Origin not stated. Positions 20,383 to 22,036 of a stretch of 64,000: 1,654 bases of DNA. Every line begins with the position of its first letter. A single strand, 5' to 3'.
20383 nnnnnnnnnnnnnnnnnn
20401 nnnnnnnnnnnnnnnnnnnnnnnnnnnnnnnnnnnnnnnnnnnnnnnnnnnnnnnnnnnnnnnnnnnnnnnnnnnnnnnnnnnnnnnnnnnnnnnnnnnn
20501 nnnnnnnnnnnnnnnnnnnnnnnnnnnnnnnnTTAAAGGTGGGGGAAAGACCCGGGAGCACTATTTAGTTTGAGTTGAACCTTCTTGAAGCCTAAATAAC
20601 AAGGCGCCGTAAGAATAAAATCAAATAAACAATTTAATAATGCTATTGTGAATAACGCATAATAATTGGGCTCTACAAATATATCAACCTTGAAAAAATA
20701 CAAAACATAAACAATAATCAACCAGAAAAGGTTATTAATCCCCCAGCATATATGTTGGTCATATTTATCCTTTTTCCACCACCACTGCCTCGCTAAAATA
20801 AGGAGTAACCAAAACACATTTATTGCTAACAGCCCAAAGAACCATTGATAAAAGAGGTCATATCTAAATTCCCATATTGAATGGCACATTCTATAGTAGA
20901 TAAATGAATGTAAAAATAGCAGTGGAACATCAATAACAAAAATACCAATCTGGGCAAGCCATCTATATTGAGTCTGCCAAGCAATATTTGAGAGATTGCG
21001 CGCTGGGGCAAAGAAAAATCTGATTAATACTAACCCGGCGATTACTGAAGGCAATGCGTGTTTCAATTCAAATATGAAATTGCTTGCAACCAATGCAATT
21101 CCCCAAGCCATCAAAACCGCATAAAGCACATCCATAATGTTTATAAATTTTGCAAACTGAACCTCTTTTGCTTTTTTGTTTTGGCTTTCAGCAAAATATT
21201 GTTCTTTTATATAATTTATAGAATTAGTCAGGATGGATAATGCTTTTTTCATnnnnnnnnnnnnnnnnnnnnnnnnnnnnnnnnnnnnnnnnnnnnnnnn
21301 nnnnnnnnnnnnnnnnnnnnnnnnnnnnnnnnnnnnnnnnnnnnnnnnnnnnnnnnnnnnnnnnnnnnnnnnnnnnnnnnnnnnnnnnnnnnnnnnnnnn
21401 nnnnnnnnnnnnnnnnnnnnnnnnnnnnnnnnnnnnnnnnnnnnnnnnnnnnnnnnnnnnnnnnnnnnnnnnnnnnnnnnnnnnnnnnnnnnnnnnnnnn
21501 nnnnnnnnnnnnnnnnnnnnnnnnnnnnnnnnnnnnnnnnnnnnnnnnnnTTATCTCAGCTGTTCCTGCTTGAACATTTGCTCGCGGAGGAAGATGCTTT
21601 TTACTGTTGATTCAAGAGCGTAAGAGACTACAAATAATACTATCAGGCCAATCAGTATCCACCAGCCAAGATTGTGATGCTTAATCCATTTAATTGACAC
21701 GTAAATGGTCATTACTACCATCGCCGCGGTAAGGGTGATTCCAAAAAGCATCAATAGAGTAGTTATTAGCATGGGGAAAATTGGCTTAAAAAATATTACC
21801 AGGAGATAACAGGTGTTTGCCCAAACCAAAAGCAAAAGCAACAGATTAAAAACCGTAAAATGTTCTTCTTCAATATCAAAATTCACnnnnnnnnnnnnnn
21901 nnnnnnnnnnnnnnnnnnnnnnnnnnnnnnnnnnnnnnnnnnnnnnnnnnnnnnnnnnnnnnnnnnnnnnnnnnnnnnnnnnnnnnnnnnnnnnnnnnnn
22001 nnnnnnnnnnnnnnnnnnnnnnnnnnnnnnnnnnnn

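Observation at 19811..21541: tRNA-Glu(CUC) plus a decayed direct repeat of its 3' half 1.65 kb away: remnant of a site-specific integration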

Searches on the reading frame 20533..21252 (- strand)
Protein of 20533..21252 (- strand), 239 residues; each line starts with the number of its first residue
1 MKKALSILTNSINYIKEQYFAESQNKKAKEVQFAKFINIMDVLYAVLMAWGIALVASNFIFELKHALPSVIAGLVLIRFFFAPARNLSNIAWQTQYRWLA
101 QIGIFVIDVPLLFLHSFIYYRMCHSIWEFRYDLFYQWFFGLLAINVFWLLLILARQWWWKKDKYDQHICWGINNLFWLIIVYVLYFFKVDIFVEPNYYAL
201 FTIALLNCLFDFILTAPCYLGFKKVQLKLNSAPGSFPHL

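Call 11: search_protein_families(library=pfam, proteins=[window:20533-21252:-], max_evalue=0.01)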
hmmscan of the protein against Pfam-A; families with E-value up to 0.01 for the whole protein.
window:20533-21252:- (239 aa): 0 families

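Call 12: search_protein_families(library=phrogs, proteins=[window:20533-21252:-], max_evalue=0.1)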
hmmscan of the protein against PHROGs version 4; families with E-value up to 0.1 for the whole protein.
window:20533-21252:- (239 aa): 0 families

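Call 13: find_encoding_contigs(protein=window:20533-21252:-, flank=10000, max_places=10)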
Protein window:20533-21252:- (239 aa): 3 contigs read that carry it; 2 places shown.
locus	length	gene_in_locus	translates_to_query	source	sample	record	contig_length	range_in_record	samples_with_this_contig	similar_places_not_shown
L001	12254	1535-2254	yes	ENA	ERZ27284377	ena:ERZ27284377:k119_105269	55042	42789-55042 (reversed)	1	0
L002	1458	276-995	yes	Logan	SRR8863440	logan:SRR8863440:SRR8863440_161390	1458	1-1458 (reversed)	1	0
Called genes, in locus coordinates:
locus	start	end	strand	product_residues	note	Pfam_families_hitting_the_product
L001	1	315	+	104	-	?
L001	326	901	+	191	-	PF01813:ATP-synt_D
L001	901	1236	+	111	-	-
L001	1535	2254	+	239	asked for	-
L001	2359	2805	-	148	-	-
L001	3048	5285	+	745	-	PF13439:Glyco_transf_4 (weak), PF00534:Glycos_transf_1, PF13692:Glyco_trans_1_4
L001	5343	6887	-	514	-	PF04041:Glyco_hydro_130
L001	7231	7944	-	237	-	PF08843:AbiEii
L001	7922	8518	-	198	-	-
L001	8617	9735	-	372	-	PF01758:SBF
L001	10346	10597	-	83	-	-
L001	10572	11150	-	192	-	PF01909:NTP_transf_2, PF18765:Polbeta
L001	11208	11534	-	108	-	-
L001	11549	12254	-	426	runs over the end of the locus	PF00939:Na_sulph_symp, PF02040:ArsB, PF03600:CitMHS, PF06808:DctM (weak), PF00939:Na_sulph_symp, PF03600:CitMHS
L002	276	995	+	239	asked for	-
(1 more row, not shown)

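Call 16: find_homologous_proteins(query=window:20533-21252:-)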
Query window:20533-21252:- (239 aa): 8 proteins with E <= 0.001 among 1426 candidates.
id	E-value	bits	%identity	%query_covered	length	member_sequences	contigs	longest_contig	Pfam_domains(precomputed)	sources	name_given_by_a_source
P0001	4.7e-156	536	100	100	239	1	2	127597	-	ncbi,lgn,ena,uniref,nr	ncbi:MAG: hypothetical protein FD145_246 [Candidatus Saganbacteria bacterium]|uniref:Uncharacterized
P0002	2.7e-107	376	76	94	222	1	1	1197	-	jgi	jgi:hypothetical protein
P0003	5.1e-99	349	76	87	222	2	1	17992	-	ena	-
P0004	5.5e-39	152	45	85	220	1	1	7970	-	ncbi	-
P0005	2.4e-34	137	42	87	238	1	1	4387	-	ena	-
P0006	3.0e-33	134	42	81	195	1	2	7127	-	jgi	jgi:hypothetical protein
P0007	2.0e-32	131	43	81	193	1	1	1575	-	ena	-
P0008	2.9e-21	94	33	81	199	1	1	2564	-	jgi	jgi:hypothetical protein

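Call 17: find_encoding_contigs(protein=P0003, flank=10000)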
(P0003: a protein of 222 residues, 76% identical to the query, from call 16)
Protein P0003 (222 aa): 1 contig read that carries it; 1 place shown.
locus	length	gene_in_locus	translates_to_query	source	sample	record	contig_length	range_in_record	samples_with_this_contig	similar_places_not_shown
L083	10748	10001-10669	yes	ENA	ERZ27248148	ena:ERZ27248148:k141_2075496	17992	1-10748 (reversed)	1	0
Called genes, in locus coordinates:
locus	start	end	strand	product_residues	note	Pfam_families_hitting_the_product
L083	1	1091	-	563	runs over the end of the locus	PF00395:SLH (faint)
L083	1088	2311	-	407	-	PF09136:Glucodextran_B (faint), PF00395:SLH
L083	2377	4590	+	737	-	PF02463:SMC_N, PF13175:AAA_15 (weak), PF13476:AAA_23, PF13555:AAA_29 (weak), PF13304:AAA_21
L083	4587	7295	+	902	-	-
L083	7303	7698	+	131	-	-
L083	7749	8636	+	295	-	PF09394:Inhibitor_I42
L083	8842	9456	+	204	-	-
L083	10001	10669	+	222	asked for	-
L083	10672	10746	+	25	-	?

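Call 18: find_encoding_contigs(protein=P0004, flank=10000)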
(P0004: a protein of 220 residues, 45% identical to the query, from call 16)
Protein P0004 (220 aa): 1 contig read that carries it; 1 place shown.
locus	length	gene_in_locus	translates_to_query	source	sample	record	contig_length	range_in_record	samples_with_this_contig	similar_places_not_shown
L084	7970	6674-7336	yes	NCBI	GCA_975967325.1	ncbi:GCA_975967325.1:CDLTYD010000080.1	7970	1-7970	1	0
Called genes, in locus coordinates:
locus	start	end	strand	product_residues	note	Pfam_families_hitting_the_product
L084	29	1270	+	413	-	PF02321:OEP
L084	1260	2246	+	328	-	PF25917:BSH_RND (weak), PF25973:BSH_CzcB, PF25984:BSH_YknX (weak), PF25990:Beta-barrel_YknX (weak), PF26002:Beta-barrel_AprE (weak), PF25967:RND-MFP_C (weak), PF25975:CzcB_C (weak), PF25989:YknX_C (weak), +2 more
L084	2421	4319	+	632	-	PF00005:ABC_tran, PF13304:AAA_21 (faint), PF12704:MacB_PCD, PF02687:FtsX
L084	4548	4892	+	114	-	PF18998:Flg_new_2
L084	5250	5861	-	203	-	-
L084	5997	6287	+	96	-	-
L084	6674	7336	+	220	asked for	-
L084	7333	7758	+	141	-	-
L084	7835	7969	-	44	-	?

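Call 19: find_encoding_contigs(protein=P0006, flank=10000)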
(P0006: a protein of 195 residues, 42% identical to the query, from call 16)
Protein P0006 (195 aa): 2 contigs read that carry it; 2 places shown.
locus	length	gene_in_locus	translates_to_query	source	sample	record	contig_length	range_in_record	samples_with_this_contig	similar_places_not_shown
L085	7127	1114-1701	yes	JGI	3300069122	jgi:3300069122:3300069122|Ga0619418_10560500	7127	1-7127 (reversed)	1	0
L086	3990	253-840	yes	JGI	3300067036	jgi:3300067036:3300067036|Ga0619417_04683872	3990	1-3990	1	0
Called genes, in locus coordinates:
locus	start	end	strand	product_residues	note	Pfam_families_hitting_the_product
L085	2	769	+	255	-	?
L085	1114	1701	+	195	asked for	-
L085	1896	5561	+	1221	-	-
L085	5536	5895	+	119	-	PF00072:Response_reg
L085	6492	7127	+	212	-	?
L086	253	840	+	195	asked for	-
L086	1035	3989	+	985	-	?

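Call 25: find_encoding_contigs(protein=P0002, flank=10000)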
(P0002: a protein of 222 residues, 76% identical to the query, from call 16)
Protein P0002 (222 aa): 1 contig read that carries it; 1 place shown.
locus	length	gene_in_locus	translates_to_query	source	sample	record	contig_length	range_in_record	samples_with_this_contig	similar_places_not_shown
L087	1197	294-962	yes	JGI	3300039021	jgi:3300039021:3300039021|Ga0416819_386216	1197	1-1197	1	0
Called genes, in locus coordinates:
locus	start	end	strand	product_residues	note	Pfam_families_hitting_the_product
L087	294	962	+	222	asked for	-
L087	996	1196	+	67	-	?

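Call 81: search_protein_families(library=padloc, proteins=[window:20533-21252:-], max_evalue=0.01)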
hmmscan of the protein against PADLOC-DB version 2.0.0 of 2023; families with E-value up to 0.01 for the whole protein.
window:20533-21252:- (239 aa): 0 families

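Call 82: search_protein_families(library=ncbifam, proteins=[window:20533-21252:-], max_evalue=0.01)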
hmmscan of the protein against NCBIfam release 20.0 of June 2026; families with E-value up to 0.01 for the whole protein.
window:20533-21252:- (239 aa): 0 families

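Call 95: find_related_loci(query=window:20533-21252:-, collection=viral_contigs, flank=8000)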
Query window:20533-21252:- (239 aa) in viral_contigs; peptide patterns used: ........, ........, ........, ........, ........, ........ (x = any residue, [..] = any of these).
3 stretches matched a pattern, but none encodes a relative of the query by tblastn (E <= 1e-3).

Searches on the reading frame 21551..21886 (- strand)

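Call 11: search_protein_families(library=pfam, proteins=[window:21551-21886:-], max_evalue=0.01)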
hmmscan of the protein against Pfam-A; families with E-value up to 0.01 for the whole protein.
window:21551-21886:- (111 aa): 1 family
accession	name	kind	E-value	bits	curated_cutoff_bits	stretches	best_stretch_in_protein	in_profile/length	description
PF07695.17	7TMR-DISM_7TM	-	0.0093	16.3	29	1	17-90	97-168/205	7TM diverse intracellular signalling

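Call 12: search_protein_families(library=phrogs, proteins=[window:21551-21886:-], max_evalue=0.1)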
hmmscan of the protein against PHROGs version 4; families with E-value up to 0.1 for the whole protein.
window:21551-21886:- (111 aa): 0 families

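Call 81: search_protein_families(library=padloc, proteins=[window:21551-21886:-], max_evalue=0.01)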
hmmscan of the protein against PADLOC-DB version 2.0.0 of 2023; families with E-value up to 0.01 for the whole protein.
window:21551-21886:- (111 aa): 0 families

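Call 82: search_protein_families(library=ncbifam, proteins=[window:21551-21886:-], max_evalue=0.01)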
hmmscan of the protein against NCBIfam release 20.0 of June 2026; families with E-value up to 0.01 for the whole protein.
window:21551-21886:- (111 aa): 1 family
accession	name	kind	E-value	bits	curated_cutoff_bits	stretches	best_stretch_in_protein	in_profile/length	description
NF045996.1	MAG0920_fam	subfamily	0.0058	16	43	1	28-108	53-133/232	MAG0920 family protein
